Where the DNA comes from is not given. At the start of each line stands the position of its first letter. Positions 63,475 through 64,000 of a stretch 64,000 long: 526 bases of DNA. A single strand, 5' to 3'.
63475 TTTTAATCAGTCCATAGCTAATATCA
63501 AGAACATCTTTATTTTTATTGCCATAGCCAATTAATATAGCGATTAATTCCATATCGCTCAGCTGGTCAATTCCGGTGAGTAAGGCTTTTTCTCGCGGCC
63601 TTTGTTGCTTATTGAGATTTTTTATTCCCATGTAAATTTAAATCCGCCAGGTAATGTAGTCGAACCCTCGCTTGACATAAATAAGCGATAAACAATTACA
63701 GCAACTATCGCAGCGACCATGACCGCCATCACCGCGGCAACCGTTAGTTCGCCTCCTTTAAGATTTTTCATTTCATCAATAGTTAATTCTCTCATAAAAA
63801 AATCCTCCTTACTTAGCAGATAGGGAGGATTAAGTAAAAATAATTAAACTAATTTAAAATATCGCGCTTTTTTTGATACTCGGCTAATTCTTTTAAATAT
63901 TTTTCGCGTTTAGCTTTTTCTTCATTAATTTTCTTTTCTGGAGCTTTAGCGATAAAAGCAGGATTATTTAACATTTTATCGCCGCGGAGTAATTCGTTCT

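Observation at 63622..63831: Small double-glycine-leader-like hydrophobic peptide whose SD is embedded in the valS terminator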

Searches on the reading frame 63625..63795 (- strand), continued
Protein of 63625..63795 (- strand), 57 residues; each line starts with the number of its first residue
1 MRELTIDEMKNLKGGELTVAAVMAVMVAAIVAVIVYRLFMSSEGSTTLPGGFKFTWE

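Call 24: find_encoding_contigs(protein=P0159, flank=10000, max_places=3)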
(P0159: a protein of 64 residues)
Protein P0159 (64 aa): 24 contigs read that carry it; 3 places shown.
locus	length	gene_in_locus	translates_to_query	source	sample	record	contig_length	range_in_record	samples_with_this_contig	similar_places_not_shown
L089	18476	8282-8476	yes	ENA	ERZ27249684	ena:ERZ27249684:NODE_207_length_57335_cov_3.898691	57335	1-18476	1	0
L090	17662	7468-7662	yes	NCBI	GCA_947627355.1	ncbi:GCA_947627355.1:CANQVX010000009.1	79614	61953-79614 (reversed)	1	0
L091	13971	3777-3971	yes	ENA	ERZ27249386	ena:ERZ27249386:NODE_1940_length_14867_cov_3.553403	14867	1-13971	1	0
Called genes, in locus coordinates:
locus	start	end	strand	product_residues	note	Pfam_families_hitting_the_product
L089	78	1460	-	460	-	-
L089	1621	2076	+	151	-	-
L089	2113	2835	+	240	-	PF01643:Acyl-ACP_TE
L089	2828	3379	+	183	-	PF13847:Methyltransf_31, PF13649:Methyltransf_25 (weak), PF06962:rRNA_methylase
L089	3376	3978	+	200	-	PF01725:Ham1p_like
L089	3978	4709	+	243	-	PF01975:SurE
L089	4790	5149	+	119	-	-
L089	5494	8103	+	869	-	PF00133:tRNA-synt_1, PF01406:tRNA-synt_1e (faint), PF09334:tRNA-synt_1g, PF13603:tRNA-synt_1_2, PF09334:tRNA-synt_1g, PF08264:Anticodon_1, PF10458:Val_tRNA-synt_C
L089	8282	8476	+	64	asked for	-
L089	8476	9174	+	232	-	PF20582:UPF0758_N, PF04002:RadC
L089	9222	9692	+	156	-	PF03775:MinC_C (weak)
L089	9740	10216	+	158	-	-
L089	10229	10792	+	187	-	PF01330:RuvA_N, PF14520:HHH_5, PF21176:RecR_HhH (faint), PF07499:RuvA_C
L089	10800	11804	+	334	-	PF05496:RuvB_N, PF05673:DUF815 (faint), PF01078:Mg_chelatase (faint), PF13173:AAA_14 (weak), PF00004:AAA, PF07728:AAA_5 (weak), PF17864:AAA_lid_4, PF05491:WHD_RuvB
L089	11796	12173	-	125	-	PF12670:DUF3792 (weak)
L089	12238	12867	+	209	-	PF04239:DUF421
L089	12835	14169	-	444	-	PF01943:Polysacc_synt, PF01554:MatE (weak)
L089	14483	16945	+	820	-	PF07549:Sec_GG (faint), PF21760:SecD_1st (faint), PF22599:SecDF_P1_head, PF02355:SecD_SecF_C, PF03176:MMPL, PF02355:SecD_SecF_C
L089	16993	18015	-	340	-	PF02016:Peptidase_S66, PF17676:Peptidase_S66C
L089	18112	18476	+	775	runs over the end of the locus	PF00488:MutS_V, PF01713:Smr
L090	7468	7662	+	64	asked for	-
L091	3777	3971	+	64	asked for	-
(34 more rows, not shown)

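Call 31: search_protein_families(library=pfam, proteins=[L059:6175-6591:+, L011:6278-6787:+, L087:9182-9859:-, L087:8352-9104:-], max_evalue=0.1)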
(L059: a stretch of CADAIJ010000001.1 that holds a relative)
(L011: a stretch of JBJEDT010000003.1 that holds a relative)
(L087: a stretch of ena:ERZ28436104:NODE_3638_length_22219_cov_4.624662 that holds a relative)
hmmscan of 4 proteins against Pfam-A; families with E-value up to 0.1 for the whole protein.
L059:6175-6591:+ (138 aa): 1 family
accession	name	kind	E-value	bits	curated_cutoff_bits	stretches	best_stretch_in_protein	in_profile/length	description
PF04002.20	RadC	-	1.3e-10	41.7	22.1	1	17-132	3-120/121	RadC-like JAB domain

L011:6278-6787:+ (169 aa): 2 families
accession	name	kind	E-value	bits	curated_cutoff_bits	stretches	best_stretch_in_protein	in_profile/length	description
PF03775.22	MinC_C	-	0.00068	20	33.2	1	77-122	1-46/102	Septum formation inhibitor MinC, C-terminal domain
PF23407.1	WD40_Apc4_C_fungal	-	0.0013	18.8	27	1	14-89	20-94/184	Apc4 WD40 domain C-terminal half, fungal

L087:9182-9859:- (225 aa): 1 family
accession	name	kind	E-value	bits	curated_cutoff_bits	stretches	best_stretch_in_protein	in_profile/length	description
PF23632.1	SAP_RNF34_RFFL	-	0.06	13.5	27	0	69-93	9-32/50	RNF34/RFFL SAP domain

L087:8352-9104:- (250 aa): 3 families
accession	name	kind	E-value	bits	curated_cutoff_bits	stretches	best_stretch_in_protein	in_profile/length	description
PF20918.2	SPOCS_spoVID-N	-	5.9e-07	29.8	27.1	2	52-103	77-131/132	SPOCS_spoVID-N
PF19552.4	DUF6075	-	0.023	15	23.8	1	181-230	11-58/129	Family of unknown function (DUF6075)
PF01476.26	LysM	-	0.044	14.2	20.9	0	207-246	1-42/43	LysM domain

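Call 40: predict_structure(alignment_id=A1)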
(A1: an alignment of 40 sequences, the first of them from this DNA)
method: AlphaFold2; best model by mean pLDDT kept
length: 57 residues; sequences in the alignment: 40
mean_pLDDT: 74.7   pTM: 0.38
mean pLDDT of the five models: 74.7, 74.3, 72.5, 71.9, 69.6
residues with pLDDT >= 90: 3; 70-90: 37; 50-70: 17; < 50: 0
segments of 3 or more residues with pLDDT < 50: none
pLDDT, mean of each block of 10 residues (from residue 1): 73 66 89 79 69 71
secondary structure, 60 per line:
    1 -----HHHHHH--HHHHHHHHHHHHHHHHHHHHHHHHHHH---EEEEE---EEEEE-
elements in order: H6-11 H14-40 E44-48 E52-56

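Call 45: find_encoding_contigs(protein=P0163, flank=5000, max_places=2)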
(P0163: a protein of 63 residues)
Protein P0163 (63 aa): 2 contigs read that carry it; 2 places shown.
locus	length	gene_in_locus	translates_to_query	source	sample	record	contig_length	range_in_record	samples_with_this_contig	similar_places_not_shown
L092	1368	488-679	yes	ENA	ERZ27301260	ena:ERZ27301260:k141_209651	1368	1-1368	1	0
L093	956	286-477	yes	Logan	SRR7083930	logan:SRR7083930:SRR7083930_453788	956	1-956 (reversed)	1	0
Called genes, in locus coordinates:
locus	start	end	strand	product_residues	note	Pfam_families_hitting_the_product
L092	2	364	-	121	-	?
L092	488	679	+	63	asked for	-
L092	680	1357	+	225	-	PF20582:UPF0758_N, PF04002:RadC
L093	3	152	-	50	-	?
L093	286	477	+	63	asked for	-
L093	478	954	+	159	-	?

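Call 46: find_encoding_contigs(protein=P0158, flank=5000, max_places=2)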
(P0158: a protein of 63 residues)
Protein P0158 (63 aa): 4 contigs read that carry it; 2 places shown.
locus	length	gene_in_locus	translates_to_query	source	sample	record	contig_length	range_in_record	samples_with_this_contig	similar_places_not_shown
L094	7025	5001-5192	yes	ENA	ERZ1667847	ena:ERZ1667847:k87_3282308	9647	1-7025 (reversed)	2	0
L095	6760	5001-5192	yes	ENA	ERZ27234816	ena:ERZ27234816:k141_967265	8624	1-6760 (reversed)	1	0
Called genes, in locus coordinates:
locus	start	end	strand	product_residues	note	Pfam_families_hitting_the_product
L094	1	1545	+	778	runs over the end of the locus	PF02190:LON_substr_bdg, PF00004:AAA, PF07728:AAA_5 (weak), PF22667:Lon_lid, PF05362:Lon_C, PF13541:ChlI (weak)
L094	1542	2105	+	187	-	PF03193:RsgA_GTPase (weak), PF02421:FeoB_N (weak), PF04548:AIG1 (weak), PF00350:Dynamin_N (faint), PF01926:MMR_HSR1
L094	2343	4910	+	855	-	PF00133:tRNA-synt_1, PF01406:tRNA-synt_1e (faint), PF09334:tRNA-synt_1g, PF13603:tRNA-synt_1_2, PF09334:tRNA-synt_1g, PF00133:tRNA-synt_1, PF08264:Anticodon_1, PF10458:Val_tRNA-synt_C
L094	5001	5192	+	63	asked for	-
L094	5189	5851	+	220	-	PF20582:UPF0758_N, PF04002:RadC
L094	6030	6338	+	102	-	PF00829:Ribosomal_L21p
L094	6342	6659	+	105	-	PF04327:Peptidase_Prp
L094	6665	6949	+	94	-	PF01016:Ribosomal_L27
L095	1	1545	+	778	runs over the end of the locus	PF02190:LON_substr_bdg, PF00004:AAA, PF07728:AAA_5 (weak), PF22667:Lon_lid, PF05362:Lon_C, PF13541:ChlI (weak)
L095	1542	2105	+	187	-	PF03193:RsgA_GTPase (weak), PF02421:FeoB_N (weak), PF04548:AIG1 (weak), PF00350:Dynamin_N (faint), PF01926:MMR_HSR1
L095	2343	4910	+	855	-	PF00133:tRNA-synt_1, PF01406:tRNA-synt_1e (faint), PF09334:tRNA-synt_1g, PF13603:tRNA-synt_1_2, PF09334:tRNA-synt_1g, PF00133:tRNA-synt_1, PF08264:Anticodon_1, PF10458:Val_tRNA-synt_C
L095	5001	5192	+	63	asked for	-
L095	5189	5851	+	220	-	PF20582:UPF0758_N, PF04002:RadC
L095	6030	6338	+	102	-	PF00829:Ribosomal_L21p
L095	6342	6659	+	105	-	PF04327:Peptidase_Prp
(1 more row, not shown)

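Call 47: find_encoding_contigs(protein=P0154, flank=5000, max_places=2)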
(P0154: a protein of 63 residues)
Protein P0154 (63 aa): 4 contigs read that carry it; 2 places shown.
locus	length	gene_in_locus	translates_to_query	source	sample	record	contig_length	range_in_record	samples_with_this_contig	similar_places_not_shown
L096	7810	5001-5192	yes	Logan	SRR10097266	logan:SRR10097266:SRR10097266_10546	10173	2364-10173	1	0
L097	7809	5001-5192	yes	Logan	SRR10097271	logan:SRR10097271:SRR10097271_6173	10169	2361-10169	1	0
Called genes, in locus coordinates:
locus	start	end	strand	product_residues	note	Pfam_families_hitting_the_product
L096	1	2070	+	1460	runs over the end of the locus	-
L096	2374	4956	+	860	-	PF00133:tRNA-synt_1, PF01406:tRNA-synt_1e (weak), PF09334:tRNA-synt_1g, PF13603:tRNA-synt_1_2, PF00133:tRNA-synt_1, PF09334:tRNA-synt_1g (weak), PF08264:Anticodon_1, PF10458:Val_tRNA-synt_C (weak)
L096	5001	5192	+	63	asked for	-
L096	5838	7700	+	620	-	PF08238:Sel1 (faint)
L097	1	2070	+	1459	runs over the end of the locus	-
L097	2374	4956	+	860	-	PF00133:tRNA-synt_1, PF01406:tRNA-synt_1e (weak), PF09334:tRNA-synt_1g, PF13603:tRNA-synt_1_2, PF00133:tRNA-synt_1, PF09334:tRNA-synt_1g (weak), PF08264:Anticodon_1, PF10458:Val_tRNA-synt_C (weak)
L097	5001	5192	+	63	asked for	-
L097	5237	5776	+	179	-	PF04002:RadC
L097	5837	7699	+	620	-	PF08238:Sel1 (faint)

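Call 57: find_related_loci(query=A1, collection=viral_contigs, flank=5000)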
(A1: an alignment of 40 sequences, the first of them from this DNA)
Query A1 (57 aa) in viral_contigs; peptide patterns used: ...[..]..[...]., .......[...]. (x = any residue, [..] = any of these).
2 stretches matched a pattern; 1 encode a relative of the query (tblastn E <= 1e-3); 1 distinct loci.
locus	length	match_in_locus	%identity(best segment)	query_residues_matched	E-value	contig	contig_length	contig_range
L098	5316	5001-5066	55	24-45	3e-5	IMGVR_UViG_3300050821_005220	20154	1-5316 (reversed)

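Call 58: search_dna_similar(query=window:63625-63795:-, collection=plasmids, mode=protein, max_evalue=1, max_rows=10)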
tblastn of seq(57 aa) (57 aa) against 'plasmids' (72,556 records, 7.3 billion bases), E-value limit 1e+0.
No match.

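Call 62: search_protein_families(library=ncbifam, proteins=[P0052, P0164, P0165, P0168, P0007, P0013, P0060, P0159], max_evalue=0.05)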
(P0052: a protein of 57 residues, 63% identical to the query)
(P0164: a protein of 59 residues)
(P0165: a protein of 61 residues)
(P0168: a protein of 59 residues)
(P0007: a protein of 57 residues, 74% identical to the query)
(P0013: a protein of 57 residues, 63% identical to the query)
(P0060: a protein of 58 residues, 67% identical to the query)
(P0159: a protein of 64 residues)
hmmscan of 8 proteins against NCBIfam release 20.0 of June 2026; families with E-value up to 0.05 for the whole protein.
P0052 (57 aa): 3 families
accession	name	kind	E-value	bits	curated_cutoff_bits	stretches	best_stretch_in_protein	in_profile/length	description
TIGR03949.1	bact_IIb_cerein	subfamily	4.5e-06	26.3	21.5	1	3-33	3-36/45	class IIb bacteriocin, lactobin A/cerein 7B family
TIGR01847.1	bacteriocin_sig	domain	0.0097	16.5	15.7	1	2-15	2-15/15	bacteriocin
NF038034.1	lactGbeta_entB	subfamily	0.042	14.1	37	0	4-16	1-13/38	lactococcin G-beta/enterocin 1071B family bacteriocin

P0164 (59 aa): 1 family
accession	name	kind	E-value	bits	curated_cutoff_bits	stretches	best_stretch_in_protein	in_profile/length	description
NF047798.1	leader_Chryseo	domain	0.021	15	23.5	1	2-16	4-18/18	bacteriocin-like protein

P0165 (61 aa): 0 families

P0168 (59 aa): 3 families
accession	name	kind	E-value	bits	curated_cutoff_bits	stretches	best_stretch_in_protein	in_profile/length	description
NF000539.0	plantaricin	subfamily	0.0028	18.1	29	1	2-32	21-42/69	plantaricin C family lantibiotic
NF038167.1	cyan_ocin_like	subfamily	0.0046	17.1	32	1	2-29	8-23/72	CTB family bacteriocin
TIGR04149.1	GG_sam_targ_CFB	domain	0.016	15.1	25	1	3-23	15-33/43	TIGR04149 family rSAM-modified RiPP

P0007 (57 aa): 3 families
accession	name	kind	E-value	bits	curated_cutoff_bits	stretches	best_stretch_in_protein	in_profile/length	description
TIGR03949.1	bact_IIb_cerein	subfamily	6.2e-06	25.9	21.5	1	2-35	2-36/45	class IIb bacteriocin, lactobin A/cerein 7B family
TIGR01847.1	bacteriocin_sig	domain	0.0077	16.8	15.7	1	1-15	1-15/15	bacteriocin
TIGR03893.1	lant_SP_1948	subfamily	0.049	14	32.95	0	2-35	11-52/61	lichenicidin A2 family type 2 lantibiotic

P0013 (57 aa): 5 families
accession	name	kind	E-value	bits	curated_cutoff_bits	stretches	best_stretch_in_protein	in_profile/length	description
TIGR03949.1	bact_IIb_cerein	subfamily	0.00031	20.5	21.5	1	3-33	3-34/45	class IIb bacteriocin, lactobin A/cerein 7B family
TIGR03893.1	lant_SP_1948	subfamily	0.0045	17.3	32.95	1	4-37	13-54/61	lichenicidin A2 family type 2 lantibiotic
TIGR01847.1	bacteriocin_sig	domain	0.0053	17.3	15.7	1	3-15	3-15/15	bacteriocin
NF033214.1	ComC_Streptocco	equivalog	0.014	15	50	1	3-20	12-29/41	competence-stimulating peptide ComC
NF038034.1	lactGbeta_entB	subfamily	0.017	15.3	37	1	4-15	1-12/38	lactococcin G-beta/enterocin 1071B family bacteriocin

P0060 (58 aa): 1 family
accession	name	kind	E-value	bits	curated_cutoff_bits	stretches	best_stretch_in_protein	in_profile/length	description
TIGR01847.1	bacteriocin_sig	domain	0.046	14.4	15.7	0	1-15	1-15/15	bacteriocin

P0159 (64 aa): 0 families

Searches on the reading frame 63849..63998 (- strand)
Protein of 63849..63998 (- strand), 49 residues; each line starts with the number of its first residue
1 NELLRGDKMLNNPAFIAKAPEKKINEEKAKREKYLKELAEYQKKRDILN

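Call 4: search_protein_families(library=ncbifam, proteins=[window:63849-63998:-], max_evalue=10)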
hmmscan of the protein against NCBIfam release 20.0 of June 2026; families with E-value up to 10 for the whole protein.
window:63849-63998:- (49 aa): 2 families
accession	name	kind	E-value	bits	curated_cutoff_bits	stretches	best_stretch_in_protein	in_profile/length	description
NF004349.1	PRK05729.1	equivalog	0.00011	20.6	704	1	3-44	818-859/860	valine--tRNA ligase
NF011492.0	PRK14900.1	equivalog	0.071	10.9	1783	1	8-44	853-889/1044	valine--tRNA ligase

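Call 5: search_protein_families(library=pfam, proteins=[window:63849-63998:-], max_evalue=10)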
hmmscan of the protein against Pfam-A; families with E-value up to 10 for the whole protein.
window:63849-63998:- (49 aa): 1 family
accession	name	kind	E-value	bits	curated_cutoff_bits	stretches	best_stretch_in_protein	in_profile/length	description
PF10458.14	Val_tRNA-synt_C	-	4.9e-07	30.4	25.9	1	5-43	22-60/66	Valyl tRNA synthetase tRNA binding arm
